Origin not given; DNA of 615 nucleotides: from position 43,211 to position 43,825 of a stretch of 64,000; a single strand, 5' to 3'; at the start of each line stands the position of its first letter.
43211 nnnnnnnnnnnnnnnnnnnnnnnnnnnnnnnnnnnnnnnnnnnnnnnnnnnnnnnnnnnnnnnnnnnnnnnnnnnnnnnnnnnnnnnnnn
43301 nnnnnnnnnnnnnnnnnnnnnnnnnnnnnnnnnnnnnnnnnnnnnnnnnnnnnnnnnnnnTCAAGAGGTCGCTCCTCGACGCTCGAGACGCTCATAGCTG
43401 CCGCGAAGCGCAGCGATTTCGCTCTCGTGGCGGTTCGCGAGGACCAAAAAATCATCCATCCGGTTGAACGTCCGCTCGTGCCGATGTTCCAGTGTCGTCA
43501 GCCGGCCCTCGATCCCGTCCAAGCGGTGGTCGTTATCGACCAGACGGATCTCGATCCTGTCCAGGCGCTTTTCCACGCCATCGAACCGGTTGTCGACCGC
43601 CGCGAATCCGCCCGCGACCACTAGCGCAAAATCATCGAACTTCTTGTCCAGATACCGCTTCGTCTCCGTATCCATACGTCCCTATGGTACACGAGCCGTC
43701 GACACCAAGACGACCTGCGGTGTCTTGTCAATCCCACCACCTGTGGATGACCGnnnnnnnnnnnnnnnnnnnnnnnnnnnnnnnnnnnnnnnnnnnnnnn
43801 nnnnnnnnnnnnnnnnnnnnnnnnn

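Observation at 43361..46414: Lower-GC islet coupled to cysS: a CDPS-like protein and a SET-domain methyltransferase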

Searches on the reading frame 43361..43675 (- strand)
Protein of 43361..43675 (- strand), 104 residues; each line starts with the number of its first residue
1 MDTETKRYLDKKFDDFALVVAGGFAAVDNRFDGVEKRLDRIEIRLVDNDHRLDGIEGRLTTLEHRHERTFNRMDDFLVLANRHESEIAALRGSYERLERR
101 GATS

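Call 3: search_protein_families(library=pfam, proteins=[window:43361-43675:-], max_evalue=1)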
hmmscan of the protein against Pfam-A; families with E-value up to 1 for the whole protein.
window:43361-43675:- (104 aa): 6 families
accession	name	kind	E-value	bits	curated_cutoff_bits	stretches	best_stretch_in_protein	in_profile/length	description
PF23991.1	DUF7310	-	2.1e-07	31.7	40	2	25-77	26-78/83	Coiled-coil region of unknown function (DUF7310)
PF06160.17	EzrA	-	0.00061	18.6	39.6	1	8-99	61-150/557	Septation ring formation regulator, EzrA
PF02346.21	Vac_Fusion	-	0.014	15.4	24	0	53-74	3-24/56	Chordopoxvirus multifunctional envelope protein A27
PF10506.14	USHBP1_PDZ-bd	-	0.059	14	24.5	1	51-99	5-53/65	Harmonin-binding protein USHBP1, PDZ-binding domain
PF08663.15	HalX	-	0.17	12.7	23.2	0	52-78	37-66/68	HalX domain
PF10779.14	XhlA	-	0.18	12.4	34.7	0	41-70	2-31/67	Haemolysin XhlA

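Call 4: search_protein_families(library=ncbifam, proteins=[window:43361-43675:-], max_evalue=1)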
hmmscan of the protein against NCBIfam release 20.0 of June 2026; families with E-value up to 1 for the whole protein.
window:43361-43675:- (104 aa): 3 families
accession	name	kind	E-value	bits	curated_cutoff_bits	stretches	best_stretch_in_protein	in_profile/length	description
NF048001.1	GTP_morpho_1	equivalog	0.0011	18.7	50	1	24-45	26-47/70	GTA head formation protein, RCAP_rcc01685 family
NF003413.0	PRK04778.1-7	equivalog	0.11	10.9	556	1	3-99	58-152/564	septation ring formation regulator EzrA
NF001975.0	PRK00758.1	equivalog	0.23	11.1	198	1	37-92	96-151/185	GMP synthase subunit A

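Call 82: search_protein_families(library=padloc, proteins=[window:43361-43675:-], max_evalue=0.1)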
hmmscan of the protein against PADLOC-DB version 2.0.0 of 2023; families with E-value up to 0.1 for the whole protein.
window:43361-43675:- (104 aa): 2 families
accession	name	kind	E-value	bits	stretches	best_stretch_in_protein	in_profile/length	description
PDLC00006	DruC1|DruC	-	0.0067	12.9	1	26-100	158-232/626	Unknown function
PDLC03863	LmuB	-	0.0081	12.9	1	27-102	232-307/610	-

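Call 83: search_protein_families(library=phrogs, proteins=[window:43361-43675:-], max_evalue=0.1)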
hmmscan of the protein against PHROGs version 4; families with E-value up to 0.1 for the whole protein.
window:43361-43675:- (104 aa): 10 families
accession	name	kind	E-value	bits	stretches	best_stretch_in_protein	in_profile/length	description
phrog_12015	-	unknown function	9.5e-07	29.6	1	20-74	96-150/165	-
phrog_6701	-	unknown function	0.0018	19.1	1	7-61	81-127/169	-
phrog_1863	-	unknown function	0.0022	18.8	0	24-58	60-94/97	-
phrog_5553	-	unknown function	0.0034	18.6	1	27-60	33-66/114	-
phrog_7090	-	unknown function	0.028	16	0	27-66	63-103/127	-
phrog_5225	-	unknown function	0.029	15.7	1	20-65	19-65/92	-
phrog_12220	-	unknown function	0.036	15.2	1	20-94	13-87/89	-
phrog_1009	-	unknown function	0.054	14.6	0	32-67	65-100/103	-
phrog_25947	-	other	0.056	14.8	1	28-81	8-61/79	hol-like chemotaxis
phrog_30207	-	unknown function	0.093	13.7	0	26-48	84-105/114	-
